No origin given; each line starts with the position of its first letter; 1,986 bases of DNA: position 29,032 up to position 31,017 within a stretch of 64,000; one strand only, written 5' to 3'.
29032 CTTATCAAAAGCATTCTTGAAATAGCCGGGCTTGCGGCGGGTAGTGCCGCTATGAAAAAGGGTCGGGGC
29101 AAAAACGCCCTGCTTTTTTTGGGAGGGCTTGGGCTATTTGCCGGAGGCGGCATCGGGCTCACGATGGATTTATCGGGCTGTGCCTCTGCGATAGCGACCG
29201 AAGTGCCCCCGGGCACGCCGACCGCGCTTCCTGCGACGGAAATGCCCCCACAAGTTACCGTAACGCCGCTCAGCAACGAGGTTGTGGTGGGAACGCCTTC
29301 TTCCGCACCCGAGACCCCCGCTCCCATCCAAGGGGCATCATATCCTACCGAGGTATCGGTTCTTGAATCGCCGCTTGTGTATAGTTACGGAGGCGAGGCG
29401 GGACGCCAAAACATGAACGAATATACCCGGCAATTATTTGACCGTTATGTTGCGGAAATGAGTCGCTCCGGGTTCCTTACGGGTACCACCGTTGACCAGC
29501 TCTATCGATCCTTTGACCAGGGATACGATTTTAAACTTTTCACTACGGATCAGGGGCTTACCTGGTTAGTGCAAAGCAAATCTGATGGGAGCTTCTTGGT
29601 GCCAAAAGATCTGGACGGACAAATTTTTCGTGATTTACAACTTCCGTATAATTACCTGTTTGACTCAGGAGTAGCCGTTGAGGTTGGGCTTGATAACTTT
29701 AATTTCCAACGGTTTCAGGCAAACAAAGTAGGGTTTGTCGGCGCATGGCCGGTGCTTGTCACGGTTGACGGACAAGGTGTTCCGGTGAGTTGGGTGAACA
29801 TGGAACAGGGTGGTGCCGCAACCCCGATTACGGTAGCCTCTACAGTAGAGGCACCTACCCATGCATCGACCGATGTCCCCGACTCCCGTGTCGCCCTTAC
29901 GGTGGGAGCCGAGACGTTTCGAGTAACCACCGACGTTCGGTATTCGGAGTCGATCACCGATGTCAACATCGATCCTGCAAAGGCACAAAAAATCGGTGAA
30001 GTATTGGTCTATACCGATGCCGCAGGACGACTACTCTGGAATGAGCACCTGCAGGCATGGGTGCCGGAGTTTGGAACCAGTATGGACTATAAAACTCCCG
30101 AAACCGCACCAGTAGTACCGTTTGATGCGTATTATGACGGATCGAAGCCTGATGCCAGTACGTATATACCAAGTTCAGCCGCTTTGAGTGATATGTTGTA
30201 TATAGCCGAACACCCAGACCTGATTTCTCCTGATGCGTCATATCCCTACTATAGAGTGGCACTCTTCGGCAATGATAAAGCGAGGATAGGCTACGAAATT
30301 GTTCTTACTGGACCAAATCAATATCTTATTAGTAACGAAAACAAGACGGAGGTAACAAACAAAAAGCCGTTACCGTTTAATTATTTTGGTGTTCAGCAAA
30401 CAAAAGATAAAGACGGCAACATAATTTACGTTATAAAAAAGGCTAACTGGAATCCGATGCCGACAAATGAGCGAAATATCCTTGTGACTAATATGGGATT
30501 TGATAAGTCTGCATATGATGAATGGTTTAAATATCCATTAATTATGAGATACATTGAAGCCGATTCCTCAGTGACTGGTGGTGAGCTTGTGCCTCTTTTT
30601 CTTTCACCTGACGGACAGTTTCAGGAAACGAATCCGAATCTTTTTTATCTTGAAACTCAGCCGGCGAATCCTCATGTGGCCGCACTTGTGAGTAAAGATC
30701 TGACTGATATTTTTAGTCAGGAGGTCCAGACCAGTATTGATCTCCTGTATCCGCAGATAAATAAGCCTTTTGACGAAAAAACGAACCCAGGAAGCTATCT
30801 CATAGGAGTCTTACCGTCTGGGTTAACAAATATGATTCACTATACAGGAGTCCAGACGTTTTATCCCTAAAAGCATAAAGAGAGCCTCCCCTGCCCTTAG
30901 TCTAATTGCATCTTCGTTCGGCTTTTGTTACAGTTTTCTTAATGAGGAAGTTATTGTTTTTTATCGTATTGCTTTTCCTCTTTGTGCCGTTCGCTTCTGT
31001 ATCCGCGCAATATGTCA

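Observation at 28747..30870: Large orphan surface lipoprotein with an abrupt composition shift in its last ~570 nt (swappable C-terminal module?)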

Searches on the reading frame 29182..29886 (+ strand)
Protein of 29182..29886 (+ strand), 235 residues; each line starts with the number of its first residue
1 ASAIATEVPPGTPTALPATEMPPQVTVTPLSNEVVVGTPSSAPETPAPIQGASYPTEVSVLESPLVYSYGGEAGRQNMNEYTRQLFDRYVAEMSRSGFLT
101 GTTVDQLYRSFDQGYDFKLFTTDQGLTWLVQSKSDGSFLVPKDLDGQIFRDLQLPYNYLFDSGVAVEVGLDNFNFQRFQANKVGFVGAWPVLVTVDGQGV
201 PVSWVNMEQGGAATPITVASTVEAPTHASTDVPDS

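Call 38: predict_structure(alignment_id=A4)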
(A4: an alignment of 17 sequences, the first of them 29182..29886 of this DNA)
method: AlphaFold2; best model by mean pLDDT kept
length: 235 residues; sequences in the alignment: 17
mean_pLDDT: 64.0   pTM: 0.63
mean pLDDT of the five models: 64.0, 42.3, 39.1, 37.9, 35.8
residues with pLDDT >= 90: 26; 70-90: 95; 50-70: 38; < 50: 76
segments of 3 or more residues with pLDDT < 50: 1-60, 219-232
pLDDT, mean of each block of 10 residues (from residue 1): 32 31 31 37 36 42 64 75 83 90 90 88 70 90 81 74 68 85 69 75 71 60 38 43
secondary structure, 60 per line:
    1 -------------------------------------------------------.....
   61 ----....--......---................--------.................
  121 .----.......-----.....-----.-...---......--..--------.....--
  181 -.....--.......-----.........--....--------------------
elements in order: H56-60 E65-68 H71-76 H80-95 H104-114 E115-121 E126-132 E138-142 H156-159 E174-178 E182-186 E189-195 E201-206 E212-215

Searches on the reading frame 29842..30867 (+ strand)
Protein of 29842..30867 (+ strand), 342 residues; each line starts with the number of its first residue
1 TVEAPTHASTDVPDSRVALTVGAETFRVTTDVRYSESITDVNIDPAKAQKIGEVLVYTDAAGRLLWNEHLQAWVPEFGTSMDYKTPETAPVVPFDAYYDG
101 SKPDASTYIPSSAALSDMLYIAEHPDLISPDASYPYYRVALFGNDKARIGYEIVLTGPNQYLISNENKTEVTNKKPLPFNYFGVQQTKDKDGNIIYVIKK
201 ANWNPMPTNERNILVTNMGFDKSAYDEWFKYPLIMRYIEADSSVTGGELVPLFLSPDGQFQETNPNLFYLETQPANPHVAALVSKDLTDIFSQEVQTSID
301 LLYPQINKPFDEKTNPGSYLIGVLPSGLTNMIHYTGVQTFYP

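Call 25: find_homologous_proteins(query=A2, max_evalue=0.001)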
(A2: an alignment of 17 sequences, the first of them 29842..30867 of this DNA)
Query A2 (17 sequences) (342 aa, profile of the alignment): 21 proteins with E <= 0.001 among 8000 candidates.
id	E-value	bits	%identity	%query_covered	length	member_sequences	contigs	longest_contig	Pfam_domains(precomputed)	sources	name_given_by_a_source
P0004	9.4e-135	467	59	99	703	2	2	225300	-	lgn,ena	-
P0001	7.8e-133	461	100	100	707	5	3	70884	-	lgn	-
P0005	1.9e-131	457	49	99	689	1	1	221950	-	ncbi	-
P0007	1.7e-130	453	55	96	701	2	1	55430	-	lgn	-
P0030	5.5e-130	452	34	91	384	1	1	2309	-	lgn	-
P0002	1.5e-125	437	88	99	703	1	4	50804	-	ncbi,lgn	-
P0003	2.9e-124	433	72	100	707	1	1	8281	-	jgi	jgi:hypothetical protein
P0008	6.9e-123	428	49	98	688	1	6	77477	-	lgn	-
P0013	2.8e-121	423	56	99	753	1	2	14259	-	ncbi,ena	-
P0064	5.2e-120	419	47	99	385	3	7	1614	-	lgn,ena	-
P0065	6.3e-120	419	63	99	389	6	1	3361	-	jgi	jgi:hypothetical protein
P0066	8.2e-120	418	52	97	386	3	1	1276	-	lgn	-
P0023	1.4e-119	418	66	90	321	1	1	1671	-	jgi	jgi:hypothetical protein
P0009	2.6e-117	410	52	96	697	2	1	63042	-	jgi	-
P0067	1.4e-116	408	48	99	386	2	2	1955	-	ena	-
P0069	7.3e-105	369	51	92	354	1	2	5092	-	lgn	-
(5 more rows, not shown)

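Call 36: predict_structure(alignment_id=A3)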
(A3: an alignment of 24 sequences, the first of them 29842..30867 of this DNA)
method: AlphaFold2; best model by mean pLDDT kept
length: 342 residues; sequences in the alignment: 24
mean_pLDDT: 90.4   pTM: 0.89
mean pLDDT of the five models: 90.4, 89.9, 89.7, 89.2, 88.8
residues with pLDDT >= 90: 242; 70-90: 85; 50-70: 3; < 50: 12
segments of 3 or more residues with pLDDT < 50: 1-12
pLDDT, mean of each block of 10 residues (from residue 1): 43 74 91 94 94 95 95 97 96 97 91 98 96 95 92 91 88 90 97 98 94 97 93 87 87 85 86 93 83 93 91 91 93 93 64
secondary structure, 60 per line:
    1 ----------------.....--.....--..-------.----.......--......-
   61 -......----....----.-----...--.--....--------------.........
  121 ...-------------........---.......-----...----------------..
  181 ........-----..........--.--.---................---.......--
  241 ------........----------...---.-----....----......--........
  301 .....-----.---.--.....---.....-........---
elements in order: E17-21 E24-28 E48-51 E54-59 E62-67 E72-75 H94-97 H112-123 E137-144 E148-154 E179-188 E194-203 E213-221 H222-228 H232-238 E247-254 H277-280 H285-290 H293-305 E318-322 H326-330 E332-339

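Call 42: find_encoding_contigs(protein=P0069, flank=5000, max_places=3)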
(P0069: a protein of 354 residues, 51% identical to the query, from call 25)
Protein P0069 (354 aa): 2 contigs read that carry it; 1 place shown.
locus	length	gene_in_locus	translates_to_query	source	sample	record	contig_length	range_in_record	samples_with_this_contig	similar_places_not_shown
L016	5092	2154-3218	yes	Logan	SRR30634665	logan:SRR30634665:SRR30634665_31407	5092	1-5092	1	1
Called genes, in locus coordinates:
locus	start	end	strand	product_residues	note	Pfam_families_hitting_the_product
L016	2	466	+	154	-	?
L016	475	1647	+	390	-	-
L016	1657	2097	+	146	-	-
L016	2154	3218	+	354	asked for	-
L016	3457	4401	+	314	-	-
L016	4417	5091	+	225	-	?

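Call 49: find_related_loci(query=A5, collection=metagenome_contigs, flank=8000)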
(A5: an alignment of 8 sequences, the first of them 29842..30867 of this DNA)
Query A5 (342 aa) in metagenome_contigs; peptide patterns used: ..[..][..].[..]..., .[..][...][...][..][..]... (x = any residue, [..] = any of these).
64 stretches matched a pattern; 1 encode a relative of the query (tblastn E <= 1e-3); 1 distinct loci.
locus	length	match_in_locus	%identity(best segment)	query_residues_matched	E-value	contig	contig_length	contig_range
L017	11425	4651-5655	88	4-342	0e+0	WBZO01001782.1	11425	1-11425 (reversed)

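Call 50: find_related_loci(query=A5, collection=viral_contigs, flank=8000)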
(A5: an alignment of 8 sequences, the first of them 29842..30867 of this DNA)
Query A5 (342 aa) in viral_contigs; peptide patterns used: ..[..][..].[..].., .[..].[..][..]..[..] (x = any residue, [..] = any of these).
34 stretches matched a pattern, but none encodes a relative of the query by tblastn (E <= 1e-3).

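Call 51: find_encoding_contigs(protein=P0065, flank=5000, max_places=4)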
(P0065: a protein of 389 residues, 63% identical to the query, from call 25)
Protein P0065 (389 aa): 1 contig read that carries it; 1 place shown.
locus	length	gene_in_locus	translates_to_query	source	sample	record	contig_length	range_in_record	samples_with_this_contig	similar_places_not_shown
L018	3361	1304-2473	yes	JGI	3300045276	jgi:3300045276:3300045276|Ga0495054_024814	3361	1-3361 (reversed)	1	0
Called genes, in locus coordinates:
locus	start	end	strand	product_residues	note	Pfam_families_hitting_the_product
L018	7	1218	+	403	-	-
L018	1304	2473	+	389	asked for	-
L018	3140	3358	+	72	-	-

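Call 60: search_solved_structures(query=A5, max_evalue=1)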
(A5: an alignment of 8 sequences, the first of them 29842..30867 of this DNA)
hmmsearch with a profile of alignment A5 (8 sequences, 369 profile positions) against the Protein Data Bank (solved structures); distinct sequences matched with E-value up to 1: 0.

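Call 61: fold_search(model_id=the predicted structure, library=viral)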
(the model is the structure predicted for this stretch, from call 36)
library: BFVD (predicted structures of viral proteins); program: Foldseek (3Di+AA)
matches with E <= 10: 923; with E <= 0.001: 0
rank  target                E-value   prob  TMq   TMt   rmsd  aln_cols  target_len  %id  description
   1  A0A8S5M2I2            1.1e-01  0.06  0.12  0.09  28.7       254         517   11  Portal protein [Siphoviridae sp. cttDR14]
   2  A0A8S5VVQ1            1.2e-01  0.25  0.15  0.11  10.3       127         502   12  (no name in the UniProt tables at hand)
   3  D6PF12                1.4e-01  0.08  0.11  0.18  17.9       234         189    8  (no name in the UniProt tables at hand)
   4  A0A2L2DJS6            2.2e-01  0.04  0.09  0.13  16.9       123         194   12  Peptidase C19 subfamily [Acanthamoeba polyphaga mimivirus]
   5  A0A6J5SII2            2.5e-01  0.35  0.13  0.25   4.6        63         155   14  DUF669 domain-containing protein [uncultured Caudovirales phage]
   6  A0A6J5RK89            2.6e-01  0.04  0.10  0.16  13.8       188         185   10  DUF669 domain-containing protein [uncultured Caudovirales phage]
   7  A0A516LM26            3.1e-01  0.21  0.13  0.26   7.0        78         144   12  (no name in the UniProt tables at hand)
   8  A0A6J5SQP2            3.1e-01  0.05  0.10  0.12  16.6       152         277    6  Uncharacterized protein [uncultured Caudovirales phage]
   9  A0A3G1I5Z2            3.3e-01  0.06  0.13  0.22  20.0       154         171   14  (no name in the UniProt tables at hand)
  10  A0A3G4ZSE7            3.3e-01  0.04  0.08  0.17  15.2       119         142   10  Uncharacterized protein [Barrevirus sp.]
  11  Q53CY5                3.3e-01  0.03  0.10  0.14  17.8       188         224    8  JM85 [macacine gammaherpesvirus 11]
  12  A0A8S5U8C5            3.5e-01  0.18  0.16  0.36   5.4       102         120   12  Uncharacterized protein [Podoviridae sp. ctdxt3]
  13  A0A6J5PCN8            3.5e-01  0.12  0.11  0.32   8.9        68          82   16  Uncharacterized protein [uncultured Caudovirales phage]
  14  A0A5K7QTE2            4.0e-01  0.20  0.10  0.31   7.1        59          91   14  Structural polyprotein (Fragment) [Sacbrood virus]
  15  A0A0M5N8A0            4.2e-01  0.44  0.13  0.40   2.7        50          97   20  Single-strand DNA binding protein [Thermus phage OH3]
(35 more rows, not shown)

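Call 76: search_protein_families(library=phrogs, proteins=[P0065], max_evalue=0.01)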
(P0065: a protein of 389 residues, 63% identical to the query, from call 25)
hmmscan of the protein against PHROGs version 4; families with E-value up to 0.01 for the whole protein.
P0065 (389 aa): 0 families

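Call 77: search_protein_families(library=padloc, proteins=[P0065], max_evalue=0.01)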
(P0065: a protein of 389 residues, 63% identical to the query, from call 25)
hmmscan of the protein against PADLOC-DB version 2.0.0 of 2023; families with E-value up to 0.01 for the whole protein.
P0065 (389 aa): 0 families
